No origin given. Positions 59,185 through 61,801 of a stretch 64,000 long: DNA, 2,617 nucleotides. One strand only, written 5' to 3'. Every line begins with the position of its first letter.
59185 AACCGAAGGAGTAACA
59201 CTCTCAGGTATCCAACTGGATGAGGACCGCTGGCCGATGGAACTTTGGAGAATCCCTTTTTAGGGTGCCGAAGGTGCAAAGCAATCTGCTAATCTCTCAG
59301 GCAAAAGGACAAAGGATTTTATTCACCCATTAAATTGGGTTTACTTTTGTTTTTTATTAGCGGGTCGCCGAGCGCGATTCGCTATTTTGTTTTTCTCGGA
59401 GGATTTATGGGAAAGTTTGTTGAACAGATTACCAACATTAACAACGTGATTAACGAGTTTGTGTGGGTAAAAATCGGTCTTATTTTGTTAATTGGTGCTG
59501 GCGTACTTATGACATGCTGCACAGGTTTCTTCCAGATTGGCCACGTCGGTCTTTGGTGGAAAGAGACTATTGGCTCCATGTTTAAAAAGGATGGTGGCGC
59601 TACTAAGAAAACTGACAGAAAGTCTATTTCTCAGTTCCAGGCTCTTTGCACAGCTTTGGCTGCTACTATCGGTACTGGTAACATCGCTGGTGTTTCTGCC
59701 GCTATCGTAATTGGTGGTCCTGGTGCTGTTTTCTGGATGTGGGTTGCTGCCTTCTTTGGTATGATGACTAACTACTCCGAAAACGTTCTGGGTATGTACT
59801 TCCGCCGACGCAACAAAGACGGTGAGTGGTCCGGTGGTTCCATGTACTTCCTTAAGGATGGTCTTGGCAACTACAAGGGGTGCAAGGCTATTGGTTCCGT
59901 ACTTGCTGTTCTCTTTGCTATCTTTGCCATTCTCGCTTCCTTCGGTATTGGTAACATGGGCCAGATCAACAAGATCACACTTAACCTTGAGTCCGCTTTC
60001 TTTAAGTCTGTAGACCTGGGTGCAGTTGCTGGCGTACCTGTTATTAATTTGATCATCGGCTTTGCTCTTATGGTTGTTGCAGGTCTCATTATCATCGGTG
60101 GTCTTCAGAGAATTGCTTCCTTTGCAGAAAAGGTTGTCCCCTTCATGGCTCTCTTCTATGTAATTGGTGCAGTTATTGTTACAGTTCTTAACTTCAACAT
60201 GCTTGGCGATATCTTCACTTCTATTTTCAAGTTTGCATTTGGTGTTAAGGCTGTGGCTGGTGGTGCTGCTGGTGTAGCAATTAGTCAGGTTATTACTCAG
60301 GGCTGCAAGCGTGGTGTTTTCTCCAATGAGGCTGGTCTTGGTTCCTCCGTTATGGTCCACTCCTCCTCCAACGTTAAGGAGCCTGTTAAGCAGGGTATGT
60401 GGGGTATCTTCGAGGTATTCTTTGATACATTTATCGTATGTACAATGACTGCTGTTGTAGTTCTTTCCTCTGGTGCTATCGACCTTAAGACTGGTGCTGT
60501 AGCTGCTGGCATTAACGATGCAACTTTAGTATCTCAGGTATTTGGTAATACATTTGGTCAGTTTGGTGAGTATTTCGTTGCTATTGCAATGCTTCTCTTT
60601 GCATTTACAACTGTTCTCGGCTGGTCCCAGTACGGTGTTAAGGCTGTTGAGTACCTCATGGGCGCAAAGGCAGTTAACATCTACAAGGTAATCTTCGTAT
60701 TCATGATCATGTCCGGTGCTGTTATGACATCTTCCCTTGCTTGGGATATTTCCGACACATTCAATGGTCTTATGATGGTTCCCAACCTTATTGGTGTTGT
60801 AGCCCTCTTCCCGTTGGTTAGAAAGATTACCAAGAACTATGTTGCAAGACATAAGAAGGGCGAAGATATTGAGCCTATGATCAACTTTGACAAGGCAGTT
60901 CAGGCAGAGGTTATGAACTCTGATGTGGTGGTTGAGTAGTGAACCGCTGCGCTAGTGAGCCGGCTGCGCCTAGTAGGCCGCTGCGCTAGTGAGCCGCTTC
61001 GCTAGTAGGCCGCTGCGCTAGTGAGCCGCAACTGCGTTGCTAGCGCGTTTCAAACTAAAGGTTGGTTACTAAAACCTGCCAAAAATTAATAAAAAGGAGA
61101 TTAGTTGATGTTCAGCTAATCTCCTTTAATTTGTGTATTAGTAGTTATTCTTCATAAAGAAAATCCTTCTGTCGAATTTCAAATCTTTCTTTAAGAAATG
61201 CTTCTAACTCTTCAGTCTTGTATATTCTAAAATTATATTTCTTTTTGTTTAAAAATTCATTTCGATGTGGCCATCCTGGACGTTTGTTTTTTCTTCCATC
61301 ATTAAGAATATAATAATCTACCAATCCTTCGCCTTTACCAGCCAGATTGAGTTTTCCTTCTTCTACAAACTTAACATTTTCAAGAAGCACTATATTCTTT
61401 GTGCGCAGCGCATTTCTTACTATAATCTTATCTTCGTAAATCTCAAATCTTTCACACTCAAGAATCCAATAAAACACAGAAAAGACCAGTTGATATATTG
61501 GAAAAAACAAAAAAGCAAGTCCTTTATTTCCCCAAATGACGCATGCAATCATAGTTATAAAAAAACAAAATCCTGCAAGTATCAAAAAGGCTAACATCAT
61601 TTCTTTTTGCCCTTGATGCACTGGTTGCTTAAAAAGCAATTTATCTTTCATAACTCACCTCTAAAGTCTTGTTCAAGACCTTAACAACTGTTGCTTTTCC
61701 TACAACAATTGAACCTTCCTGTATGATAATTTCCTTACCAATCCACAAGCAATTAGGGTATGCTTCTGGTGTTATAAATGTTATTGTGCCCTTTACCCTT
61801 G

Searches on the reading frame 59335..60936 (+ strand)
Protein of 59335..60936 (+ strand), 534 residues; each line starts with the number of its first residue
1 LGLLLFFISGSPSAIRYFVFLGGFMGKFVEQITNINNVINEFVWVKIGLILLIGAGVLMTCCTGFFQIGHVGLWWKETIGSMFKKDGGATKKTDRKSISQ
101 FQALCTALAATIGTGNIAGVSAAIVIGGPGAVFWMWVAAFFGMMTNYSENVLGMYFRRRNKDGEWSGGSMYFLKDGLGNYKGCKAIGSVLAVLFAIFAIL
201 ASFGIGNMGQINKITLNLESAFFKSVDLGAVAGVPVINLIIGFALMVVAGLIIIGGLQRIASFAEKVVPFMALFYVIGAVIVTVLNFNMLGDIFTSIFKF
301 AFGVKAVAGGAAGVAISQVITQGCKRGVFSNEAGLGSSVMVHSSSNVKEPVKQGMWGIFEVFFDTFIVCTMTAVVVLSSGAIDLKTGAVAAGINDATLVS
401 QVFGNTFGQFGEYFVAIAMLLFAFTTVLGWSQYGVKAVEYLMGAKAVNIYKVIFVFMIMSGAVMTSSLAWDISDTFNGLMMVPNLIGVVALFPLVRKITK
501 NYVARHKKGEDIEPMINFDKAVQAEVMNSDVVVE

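Call 60: search_protein_families(library=pfam, proteins=[window:59335-60936:+], max_evalue=0.00001)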
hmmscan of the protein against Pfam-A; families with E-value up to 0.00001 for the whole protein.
window:59335-60936:+ (534 aa): 1 family
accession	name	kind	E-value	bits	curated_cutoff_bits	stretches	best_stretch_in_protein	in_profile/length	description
PF01235.23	Na_Ala_symp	-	4.6e-133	444.7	24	1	91-510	6-387/392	Sodium:alanine symporter family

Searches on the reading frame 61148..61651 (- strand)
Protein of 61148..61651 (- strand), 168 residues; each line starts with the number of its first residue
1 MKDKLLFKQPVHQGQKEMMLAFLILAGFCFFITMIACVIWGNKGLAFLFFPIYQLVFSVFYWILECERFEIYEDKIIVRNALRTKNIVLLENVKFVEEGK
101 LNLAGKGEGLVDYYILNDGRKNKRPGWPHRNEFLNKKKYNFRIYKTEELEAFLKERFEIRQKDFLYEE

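Call 60: search_protein_families(library=pfam, proteins=[window:61148-61651:-], max_evalue=0.00001)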
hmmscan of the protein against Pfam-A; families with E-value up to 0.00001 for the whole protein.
window:61148-61651:- (168 aa): 0 families

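Call 73: find_encoding_contigs(protein=window:61148-61651:-, flank=2500, max_places=10)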
Protein window:61148-61651:- (168 aa): 6 contigs read that carry it; 4 places shown.
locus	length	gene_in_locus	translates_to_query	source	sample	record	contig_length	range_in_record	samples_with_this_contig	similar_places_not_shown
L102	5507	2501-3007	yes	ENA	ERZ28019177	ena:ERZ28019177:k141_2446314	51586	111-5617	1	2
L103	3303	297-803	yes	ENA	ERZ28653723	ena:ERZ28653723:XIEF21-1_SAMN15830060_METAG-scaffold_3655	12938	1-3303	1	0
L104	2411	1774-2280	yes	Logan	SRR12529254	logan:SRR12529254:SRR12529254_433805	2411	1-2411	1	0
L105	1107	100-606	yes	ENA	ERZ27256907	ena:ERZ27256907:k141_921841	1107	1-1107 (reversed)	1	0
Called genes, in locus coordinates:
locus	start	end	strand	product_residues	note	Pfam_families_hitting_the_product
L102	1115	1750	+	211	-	-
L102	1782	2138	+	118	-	-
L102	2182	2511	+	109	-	-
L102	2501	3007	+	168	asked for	-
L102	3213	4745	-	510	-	PF01235:Na_Ala_symp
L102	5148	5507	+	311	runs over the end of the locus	PF06452:CBM9_1 (weak)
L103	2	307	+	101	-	?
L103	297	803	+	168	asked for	-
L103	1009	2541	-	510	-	PF01235:Na_Ala_symp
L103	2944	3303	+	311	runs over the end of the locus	PF06452:CBM9_1 (weak)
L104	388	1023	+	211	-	-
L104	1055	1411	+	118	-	-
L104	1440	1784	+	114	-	-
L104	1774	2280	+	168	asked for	-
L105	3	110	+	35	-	?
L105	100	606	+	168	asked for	-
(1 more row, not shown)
